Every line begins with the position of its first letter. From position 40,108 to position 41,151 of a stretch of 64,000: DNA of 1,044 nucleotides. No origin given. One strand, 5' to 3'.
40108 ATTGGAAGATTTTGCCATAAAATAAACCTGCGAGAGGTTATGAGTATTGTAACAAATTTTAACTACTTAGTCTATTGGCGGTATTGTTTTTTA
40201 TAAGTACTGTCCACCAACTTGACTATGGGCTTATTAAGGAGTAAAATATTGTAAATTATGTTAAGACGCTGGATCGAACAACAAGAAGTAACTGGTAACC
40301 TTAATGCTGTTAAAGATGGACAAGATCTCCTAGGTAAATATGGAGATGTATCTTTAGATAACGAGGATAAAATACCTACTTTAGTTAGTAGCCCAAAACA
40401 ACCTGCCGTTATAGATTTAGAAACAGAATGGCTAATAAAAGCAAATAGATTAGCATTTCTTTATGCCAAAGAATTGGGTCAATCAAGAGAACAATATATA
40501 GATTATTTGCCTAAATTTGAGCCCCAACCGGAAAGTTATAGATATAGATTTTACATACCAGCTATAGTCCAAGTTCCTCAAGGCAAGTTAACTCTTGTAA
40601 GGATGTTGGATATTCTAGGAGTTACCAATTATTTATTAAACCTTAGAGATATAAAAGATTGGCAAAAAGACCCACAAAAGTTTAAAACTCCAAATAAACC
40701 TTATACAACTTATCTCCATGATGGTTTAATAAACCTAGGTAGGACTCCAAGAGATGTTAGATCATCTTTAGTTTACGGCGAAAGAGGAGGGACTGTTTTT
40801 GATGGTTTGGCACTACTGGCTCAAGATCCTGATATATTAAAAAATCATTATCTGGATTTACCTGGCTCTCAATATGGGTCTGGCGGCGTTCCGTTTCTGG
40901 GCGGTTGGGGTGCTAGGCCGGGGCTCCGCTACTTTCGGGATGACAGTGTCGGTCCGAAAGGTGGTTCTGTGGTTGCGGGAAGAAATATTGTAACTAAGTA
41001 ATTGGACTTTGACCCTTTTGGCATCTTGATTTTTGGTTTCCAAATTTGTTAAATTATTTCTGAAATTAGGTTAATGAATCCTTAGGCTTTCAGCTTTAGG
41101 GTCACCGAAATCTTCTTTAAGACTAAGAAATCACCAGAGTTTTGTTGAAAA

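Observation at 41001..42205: The TR/VR cassette has no reverse transcriptase or accessory gene nearby and is wedged between gyrB and holB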

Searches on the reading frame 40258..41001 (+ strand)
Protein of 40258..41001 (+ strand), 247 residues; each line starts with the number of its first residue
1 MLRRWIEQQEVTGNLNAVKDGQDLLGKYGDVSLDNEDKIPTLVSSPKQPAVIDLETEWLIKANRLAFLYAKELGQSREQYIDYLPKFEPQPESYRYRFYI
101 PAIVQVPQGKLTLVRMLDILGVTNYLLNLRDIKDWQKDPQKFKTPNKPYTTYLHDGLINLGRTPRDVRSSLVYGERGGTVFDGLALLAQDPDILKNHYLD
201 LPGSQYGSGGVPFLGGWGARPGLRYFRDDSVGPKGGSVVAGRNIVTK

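Call 8: search_protein_families(library=pfam, proteins=[window:40258-41001:+], max_evalue=0.01)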
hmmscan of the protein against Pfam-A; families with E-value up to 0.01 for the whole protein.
window:40258-41001:+ (247 aa): 0 families

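Call 9: find_encoding_contigs(protein=window:40258-41001:+, flank=10000, max_places=10)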
Protein window:40258-41001:+ (247 aa): 3 contigs read that carry it; 3 places shown.
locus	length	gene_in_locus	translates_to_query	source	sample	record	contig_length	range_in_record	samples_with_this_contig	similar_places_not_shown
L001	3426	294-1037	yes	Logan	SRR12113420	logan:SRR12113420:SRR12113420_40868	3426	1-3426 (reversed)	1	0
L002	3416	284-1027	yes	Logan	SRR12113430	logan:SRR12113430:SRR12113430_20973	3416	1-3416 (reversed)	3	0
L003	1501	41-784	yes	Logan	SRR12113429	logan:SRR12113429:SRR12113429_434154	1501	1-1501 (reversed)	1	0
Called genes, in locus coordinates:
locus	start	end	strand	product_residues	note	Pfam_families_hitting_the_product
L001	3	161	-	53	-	?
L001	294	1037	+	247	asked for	-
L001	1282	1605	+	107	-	-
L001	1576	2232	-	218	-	PF13177:DNA_pol3_delta2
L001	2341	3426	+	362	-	?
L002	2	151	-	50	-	?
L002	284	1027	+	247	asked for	-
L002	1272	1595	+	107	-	-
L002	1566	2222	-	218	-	PF13177:DNA_pol3_delta2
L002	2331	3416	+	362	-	?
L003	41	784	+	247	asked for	-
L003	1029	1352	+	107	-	-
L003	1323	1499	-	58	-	?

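Call 10: find_homologous_proteins(query=window:40258-41001:+, max_evalue=0.001)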
Query window:40258-41001:+ (247 aa): 33 proteins with E <= 0.001 among 414 candidates.
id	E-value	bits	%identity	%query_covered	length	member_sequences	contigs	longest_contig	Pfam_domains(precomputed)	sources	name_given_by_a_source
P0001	1.7e-164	563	100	100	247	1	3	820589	-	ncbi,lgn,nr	ncbi:MAG: hypothetical protein HYW45_03580 [Candidatus Daviesbacteria bacterium]|nr:MAG: hypothetica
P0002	4.4e-79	283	66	79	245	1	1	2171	-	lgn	-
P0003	5.5e-78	280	59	96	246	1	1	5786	-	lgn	-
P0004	2.9e-66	241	58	79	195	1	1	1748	-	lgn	-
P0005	5.2e-65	237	58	83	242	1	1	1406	-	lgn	-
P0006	3.8e-64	234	57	83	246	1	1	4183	-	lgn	-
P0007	7.8e-59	217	54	80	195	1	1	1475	-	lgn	-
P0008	1.9e-58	216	56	80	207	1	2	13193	-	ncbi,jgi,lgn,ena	-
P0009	8.5e-57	210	55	80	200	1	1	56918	-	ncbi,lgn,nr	ncbi:MAG: hypothetical protein Q7R49_05935 [Candidatus Daviesbacteria bacterium]|nr:hypothetical pro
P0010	3.7e-56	208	53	82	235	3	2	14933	-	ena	-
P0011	3.8e-56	208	56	76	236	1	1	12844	-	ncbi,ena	-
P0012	6.3e-55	204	54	78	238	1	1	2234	-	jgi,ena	-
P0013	1.8e-53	199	48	83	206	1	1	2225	-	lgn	-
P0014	1.1e-51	194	49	89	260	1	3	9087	-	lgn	-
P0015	2.4e-50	189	51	81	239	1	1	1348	-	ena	-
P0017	2.0e-49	186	49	83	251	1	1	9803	-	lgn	-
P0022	5.9e-47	178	52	78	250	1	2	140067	-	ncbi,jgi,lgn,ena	-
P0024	2.8e-44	169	51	78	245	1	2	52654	-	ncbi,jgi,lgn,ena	-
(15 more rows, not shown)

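Call 14: find_encoding_contigs(protein=P0022, flank=10000, max_places=3)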
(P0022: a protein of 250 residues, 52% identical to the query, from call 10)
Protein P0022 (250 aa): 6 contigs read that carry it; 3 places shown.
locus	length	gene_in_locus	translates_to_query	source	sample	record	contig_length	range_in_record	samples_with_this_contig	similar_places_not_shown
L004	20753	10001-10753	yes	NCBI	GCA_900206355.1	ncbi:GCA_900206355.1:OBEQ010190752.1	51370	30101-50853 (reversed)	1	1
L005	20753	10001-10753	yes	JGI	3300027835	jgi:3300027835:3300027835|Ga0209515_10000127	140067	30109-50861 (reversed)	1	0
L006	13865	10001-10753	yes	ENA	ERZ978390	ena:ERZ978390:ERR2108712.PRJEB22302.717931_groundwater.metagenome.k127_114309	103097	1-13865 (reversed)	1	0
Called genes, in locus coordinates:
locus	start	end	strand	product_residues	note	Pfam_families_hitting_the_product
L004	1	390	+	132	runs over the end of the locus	PF01850:PIN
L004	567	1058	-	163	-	-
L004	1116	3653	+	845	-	PF17900:Peptidase_M1_N, PF01433:Peptidase_M1, PF11838:ERAP1_C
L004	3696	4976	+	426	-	PF05977:MFS_3 (faint), PF13347:MFS_2 (weak), PF07690:MFS_1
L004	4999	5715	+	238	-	-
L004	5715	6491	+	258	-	PF00849:PseudoU_synth_2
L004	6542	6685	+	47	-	-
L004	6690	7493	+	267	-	PF13399:LytR_C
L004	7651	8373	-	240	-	-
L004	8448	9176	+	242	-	PF20772:TACO1_YebC_N, PF01709:Transcrip_reg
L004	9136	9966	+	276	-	PF18900:DUF5656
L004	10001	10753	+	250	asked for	-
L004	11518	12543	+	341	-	PF00078:RVT_1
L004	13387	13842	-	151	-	PF01988:VIT1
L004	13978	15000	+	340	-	PF02899:Phage_int_SAM_1, PF00589:Phage_integrase, PF22823:MrpR_C_cat (faint)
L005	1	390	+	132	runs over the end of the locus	PF01850:PIN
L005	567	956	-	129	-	-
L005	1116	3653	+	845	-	PF17900:Peptidase_M1_N, PF01433:Peptidase_M1, PF11838:ERAP1_C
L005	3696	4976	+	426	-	PF05977:MFS_3 (faint), PF13347:MFS_2 (weak), PF07690:MFS_1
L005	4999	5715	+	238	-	-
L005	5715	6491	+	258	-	PF00849:PseudoU_synth_2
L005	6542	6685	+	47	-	-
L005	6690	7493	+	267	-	PF13399:LytR_C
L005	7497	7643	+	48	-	-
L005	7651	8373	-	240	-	-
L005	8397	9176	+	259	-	PF20772:TACO1_YebC_N, PF01709:Transcrip_reg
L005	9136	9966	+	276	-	PF18900:DUF5656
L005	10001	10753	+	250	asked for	-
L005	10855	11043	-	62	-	-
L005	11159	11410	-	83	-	PF22296:bAvd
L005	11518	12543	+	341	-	PF00078:RVT_1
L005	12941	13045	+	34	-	-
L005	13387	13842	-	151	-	PF01988:VIT1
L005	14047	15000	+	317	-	PF02899:Phage_int_SAM_1, PF00589:Phage_integrase, PF22823:MrpR_C_cat (faint)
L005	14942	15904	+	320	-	PF00892:EamA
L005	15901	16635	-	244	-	PF04402:SIMPL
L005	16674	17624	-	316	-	PF01979:Amidohydro_1, PF07969:Amidohydro_3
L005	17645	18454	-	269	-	PF02274:ADI, PF19420:DDAH_eukar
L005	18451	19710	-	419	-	PF00764:Arginosuc_synth, PF20979:Arginosuc_syn_C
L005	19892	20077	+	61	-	-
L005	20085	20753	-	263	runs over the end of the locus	PF00763:THF_DHG_CYH, PF02882:THF_DHG_CYH_C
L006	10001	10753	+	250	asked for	-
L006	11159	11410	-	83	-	PF22296:bAvd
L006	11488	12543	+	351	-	PF00078:RVT_1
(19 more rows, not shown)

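Call 15: find_encoding_contigs(protein=P0009, flank=10000, max_places=3)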
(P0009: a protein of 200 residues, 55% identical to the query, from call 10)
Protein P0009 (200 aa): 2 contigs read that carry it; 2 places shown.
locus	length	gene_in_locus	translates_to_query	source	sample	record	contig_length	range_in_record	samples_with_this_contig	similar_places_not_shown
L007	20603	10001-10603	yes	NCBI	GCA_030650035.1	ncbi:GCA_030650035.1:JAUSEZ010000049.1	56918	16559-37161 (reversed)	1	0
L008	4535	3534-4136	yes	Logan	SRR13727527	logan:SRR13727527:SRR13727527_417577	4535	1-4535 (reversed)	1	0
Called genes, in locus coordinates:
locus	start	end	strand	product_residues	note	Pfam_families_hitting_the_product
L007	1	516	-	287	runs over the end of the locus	PF00733:Asn_synthase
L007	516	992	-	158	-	PF13489:Methyltransf_23 (weak), PF08241:Methyltransf_11 (faint)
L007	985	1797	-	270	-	PF00535:Glycos_transf_2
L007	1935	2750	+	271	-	PF03372:Exo_endo_phos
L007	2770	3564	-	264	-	PF00535:Glycos_transf_2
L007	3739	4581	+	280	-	PF02743:dCache_1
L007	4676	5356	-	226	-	-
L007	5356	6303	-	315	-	PF01381:HTH_3 (faint), PF13384:HTH_23 (faint), PF00376:MerR, PF12728:HTH_17 (weak), PF13411:MerR_1, PF00376:MerR, PF13411:MerR_1, PF08239:SH3_3, +4 more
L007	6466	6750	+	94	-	PF12728:HTH_17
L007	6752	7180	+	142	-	-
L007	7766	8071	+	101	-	PF00376:MerR (weak), PF13411:MerR_1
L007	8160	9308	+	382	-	PF23459:S1_RRP5 (faint), PF00575:S1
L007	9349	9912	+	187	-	-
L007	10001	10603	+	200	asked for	-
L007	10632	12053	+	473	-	PF18073:Zn_ribbon_LapB, PF03796:DnaB_C (weak), PF06745:ATPase, PF23442:DUF7125 (faint), PF13481:AAA_25 (weak), PF13541:ChlI, PF05362:Lon_C (weak)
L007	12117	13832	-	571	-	PF13231:PMT_2, PF13424:TPR_12 (faint), PF00515:TPR_1 (faint), PF07719:TPR_2 (faint), PF13181:TPR_8 (faint), PF13431:TPR_17 (faint), PF23914:TPR_CcmH_CycH (faint)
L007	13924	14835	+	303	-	PF01938:TRAM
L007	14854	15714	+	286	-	-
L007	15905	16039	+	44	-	-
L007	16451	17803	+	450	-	-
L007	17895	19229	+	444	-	PF07497:Rho_RNA_bind, PF00006:ATP-synt_ab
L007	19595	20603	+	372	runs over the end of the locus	PF01476:LysM, PF23473:LysM3_LYK4_5 (weak), PF01476:LysM, PF01551:Peptidase_M23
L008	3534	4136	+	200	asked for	-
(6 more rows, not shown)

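Call 16: find_encoding_contigs(protein=P0024, flank=10000, max_places=3)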
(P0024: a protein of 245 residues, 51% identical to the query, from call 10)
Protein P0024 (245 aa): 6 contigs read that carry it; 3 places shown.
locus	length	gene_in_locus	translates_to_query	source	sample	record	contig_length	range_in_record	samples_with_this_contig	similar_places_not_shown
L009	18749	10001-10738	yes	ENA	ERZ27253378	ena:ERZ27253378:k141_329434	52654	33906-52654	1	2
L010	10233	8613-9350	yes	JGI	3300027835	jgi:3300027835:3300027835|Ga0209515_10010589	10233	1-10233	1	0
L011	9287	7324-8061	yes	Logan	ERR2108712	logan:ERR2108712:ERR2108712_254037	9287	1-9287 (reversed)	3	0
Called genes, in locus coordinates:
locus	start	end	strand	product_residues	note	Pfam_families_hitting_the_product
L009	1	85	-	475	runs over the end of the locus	PF26314:MptA_B_family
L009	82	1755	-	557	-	PF02366:PMT (weak), PF13231:PMT_2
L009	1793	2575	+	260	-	PF01790:LGT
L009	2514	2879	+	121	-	PF01258:zf-dskA_traR (weak)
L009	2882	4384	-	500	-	-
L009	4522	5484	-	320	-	PF00196:GerE, PF07638:Sigma70_ECF (faint), PF04545:Sigma70_r4 (weak), PF08279:HTH_11 (faint), PF08281:Sigma70_r4_2, PF13384:HTH_23 (faint), PF13412:HTH_24 (faint), PF00196:GerE, +4 more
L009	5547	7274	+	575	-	PF00999:Na_H_Exchanger, PF02254:TrkA_N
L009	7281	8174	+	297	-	-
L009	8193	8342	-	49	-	-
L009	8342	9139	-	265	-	PF00515:TPR_1 (weak)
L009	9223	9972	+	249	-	PF20772:TACO1_YebC_N, PF01709:Transcrip_reg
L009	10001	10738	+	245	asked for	-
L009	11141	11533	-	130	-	PF22296:bAvd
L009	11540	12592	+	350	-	PF00078:RVT_1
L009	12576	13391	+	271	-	-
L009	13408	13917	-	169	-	-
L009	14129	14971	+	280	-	PF01609:DDE_Tnp_1, PF13359:DDE_Tnp_4 (weak)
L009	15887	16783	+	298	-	PF01522:Polysacc_deac_1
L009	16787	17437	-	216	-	PF13462:Thioredoxin_4, PF01323:DSBA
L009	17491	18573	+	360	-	PF07907:YibE_F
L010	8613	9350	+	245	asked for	-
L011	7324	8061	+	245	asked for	-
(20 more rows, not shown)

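Call 18: find_encoding_contigs(protein=P0003, flank=10000, max_places=3)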
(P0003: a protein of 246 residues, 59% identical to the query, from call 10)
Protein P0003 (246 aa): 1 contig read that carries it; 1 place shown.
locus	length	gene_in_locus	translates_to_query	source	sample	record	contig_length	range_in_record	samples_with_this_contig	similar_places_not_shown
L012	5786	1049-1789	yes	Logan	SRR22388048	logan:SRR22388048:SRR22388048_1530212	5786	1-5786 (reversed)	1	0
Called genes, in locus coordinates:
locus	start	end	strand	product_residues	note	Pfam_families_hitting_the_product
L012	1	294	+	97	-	?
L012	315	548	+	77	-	-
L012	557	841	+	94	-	-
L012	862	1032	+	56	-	-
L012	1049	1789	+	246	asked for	-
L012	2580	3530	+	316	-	PF00078:RVT_1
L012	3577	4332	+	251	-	PF00285:Citrate_synt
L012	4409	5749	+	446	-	-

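Call 19: find_encoding_contigs(protein=P0017, flank=10000, max_places=3)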
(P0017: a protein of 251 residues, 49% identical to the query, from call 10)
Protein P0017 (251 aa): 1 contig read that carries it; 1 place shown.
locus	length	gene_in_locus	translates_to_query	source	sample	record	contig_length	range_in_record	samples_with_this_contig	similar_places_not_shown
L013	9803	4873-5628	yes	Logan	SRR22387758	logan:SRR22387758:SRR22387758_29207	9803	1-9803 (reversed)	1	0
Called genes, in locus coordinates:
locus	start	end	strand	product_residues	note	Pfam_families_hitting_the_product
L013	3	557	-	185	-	?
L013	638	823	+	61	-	-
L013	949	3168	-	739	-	PF02463:SMC_N, PF13476:AAA_23, PF13558:SbcC_Walker_B (weak)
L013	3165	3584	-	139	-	PF00293:NUDIX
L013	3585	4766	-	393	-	PF00149:Metallophos, PF12850:Metallophos_2 (faint)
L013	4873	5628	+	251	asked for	-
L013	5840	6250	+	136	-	-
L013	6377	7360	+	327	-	PF00078:RVT_1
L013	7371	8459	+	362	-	PF01321:Creatinase_N, PF00557:Peptidase_M24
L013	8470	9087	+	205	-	PF02589:LUD_dom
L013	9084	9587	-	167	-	PF08123:DOT1 (faint), PF13847:Methyltransf_31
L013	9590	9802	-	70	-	?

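Call 30: find_related_loci(query=A3, collection=genome_contigs, flank=10000)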
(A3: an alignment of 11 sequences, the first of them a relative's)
Query A3 (247 aa) in genome_contigs; peptide patterns used: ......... (x = any residue, [..] = any of these).
4 stretches matched a pattern, but none encodes a relative of the query by tblastn (E <= 1e-3).

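Call 63: predict_structure(alignment_id=A1)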
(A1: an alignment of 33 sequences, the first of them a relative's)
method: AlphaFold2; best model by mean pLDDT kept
length: 247 residues; sequences in the alignment: 33
mean_pLDDT: 78.9   pTM: 0.76
mean pLDDT of the five models: 78.9, 78.6, 78.6, 65.1, 64.7
residues with pLDDT >= 90: 111; 70-90: 70; 50-70: 16; < 50: 50
segments of 3 or more residues with pLDDT < 50: 1-47
pLDDT, mean of each block of 10 residues (from residue 1): 44 39 36 43 50 93 98 98 94 87 96 97 89 83 93 92 87 90 96 89 70 85 71 78 70
secondary structure, 60 per line:
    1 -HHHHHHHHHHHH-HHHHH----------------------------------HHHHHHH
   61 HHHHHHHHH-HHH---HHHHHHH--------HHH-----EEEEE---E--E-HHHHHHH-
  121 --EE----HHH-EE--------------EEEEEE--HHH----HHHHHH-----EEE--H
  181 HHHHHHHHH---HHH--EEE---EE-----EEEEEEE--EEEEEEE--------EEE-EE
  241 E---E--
elements in order: H2-13 H15-19 H54-69 H77-83 E100-104 H113-119 E149-154 H164-169 E175-177 H180-189 E198-200 E211-217 E220-226 E235-237 E239-241

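Call 65: fold_search(model_id=the predicted structure, library=pdb)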
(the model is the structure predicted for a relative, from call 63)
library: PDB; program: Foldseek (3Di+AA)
matches with E <= 10: 90; with E <= 0.001: 0
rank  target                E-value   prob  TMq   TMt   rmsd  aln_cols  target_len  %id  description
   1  1vr8                  3.4e-01  0.03  0.10  0.15  15.3       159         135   12  Crystal structure of GTP binding regulator (TM1622) from Thermotoga Maritima at 1.75 A resolution (released 2005-03-15)
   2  7ob9_B                6.6e-01  0.01  0.09  0.03  20.4       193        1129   13  Cryo-EM structure of human RNA Polymerase I in elongation state (released 2021-12-08)
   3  5x4z_H                1.1e+00  0.05  0.11  0.19  14.4       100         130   11  RNA Polymerase II from Komagataella Pastoris (Type-1 crystal) (released 2017-05-17)
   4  5x51_H                1.1e+00  0.05  0.11  0.19  14.3       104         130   12  RNA Polymerase II from Komagataella Pastoris (Type-3 crystal) (released 2017-05-17)
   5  5x4z_T                1.1e+00  0.05  0.11  0.19  14.4       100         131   11  RNA Polymerase II from Komagataella Pastoris (Type-1 crystal) (released 2017-05-17)
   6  1v7p_B                2.3e+00  0.08  0.19  0.33  10.1       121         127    7  Structure of EMS16-alpha2-I domain complex (released 2004-09-07)
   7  1sxj_G                2.5e+00  0.01  0.10  0.09  13.8       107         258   10  Crystal Structure of the Eukaryotic Clamp Loader (Replication Factor C, RFC) Bound to the DNA Sliding Clamp (Prolifera (released 2004-06-22)
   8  2qm4_B                2.6e+00  0.01  0.11  0.12  11.9       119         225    6  Crystal structure of human XLF/Cernunnos, a non-homologous end-joining factor (released 2007-12-11)
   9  6aol                  2.8e+00  0.01  0.11  0.12  16.5       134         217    6  Structure of molecular chaperone Grp94 bound to selective inhibitor methyl 3-chloro-2-(2-{2-[(4-fluorophenyl)methyl]phen (released 2017-10-11)
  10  6yir                  3.0e+00  0.02  0.10  0.07  13.6       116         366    9  Crystal structure of Bacillus subtilis MsmX ATPase (released 2020-11-18)
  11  7ums_T                3.0e+00  0.01  0.12  0.12  38.9       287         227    8  Structure of the VP5*/VP8* assembly from the human rotavirus strain CDC-9 in complex with antibody 41 - Upright confor (released 2022-07-27)
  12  3wbp_A                3.1e+00  0.09  0.24  0.40   8.8       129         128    9  Crystal structure of carbohydrate recognition domain of Blood Dendritic Cell Antigen-2 (BDCA2) lectin (crystal form-1) (released 2013-12-25)
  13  3v62_B                3.1e+00  0.01  0.10  0.10  18.8       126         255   10  Structure of the S. cerevisiae Srs2 C-terminal domain in complex with PCNA conjugated to SUMO on lysine 164 (released 2012-02-29)
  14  6cx2                  3.1e+00  0.01  0.09  0.09  17.4       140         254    8  S177G Mutant of Yeast PCNA (released 2018-04-11)
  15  5tup_A                3.8e+00  0.01  0.10  0.09  13.4       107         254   13  X-ray Crystal Structure of the Aspergillus fumigatus Sliding Clamp (released 2017-02-22)
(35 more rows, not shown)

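Call 66: list_cluster_members(proteins=[P0001])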
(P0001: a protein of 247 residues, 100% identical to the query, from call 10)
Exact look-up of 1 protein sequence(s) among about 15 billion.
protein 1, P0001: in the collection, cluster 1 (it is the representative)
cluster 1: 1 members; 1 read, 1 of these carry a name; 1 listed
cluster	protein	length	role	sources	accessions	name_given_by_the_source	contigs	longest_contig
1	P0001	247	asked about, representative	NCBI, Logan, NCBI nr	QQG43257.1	MAG: hypothetical protein HYW45_03580 [Candidatus Daviesbacteria bacterium]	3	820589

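Call 69: find_encoding_contigs(protein=P0002, flank=10000, max_places=2)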
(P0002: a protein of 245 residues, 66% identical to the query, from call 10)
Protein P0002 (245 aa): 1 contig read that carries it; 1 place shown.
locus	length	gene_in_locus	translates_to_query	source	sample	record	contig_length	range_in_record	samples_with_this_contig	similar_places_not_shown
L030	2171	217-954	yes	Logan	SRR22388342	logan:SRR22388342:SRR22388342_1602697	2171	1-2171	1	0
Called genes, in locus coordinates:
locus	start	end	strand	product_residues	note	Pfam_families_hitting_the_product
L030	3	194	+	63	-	?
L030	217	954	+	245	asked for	-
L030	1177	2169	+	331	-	?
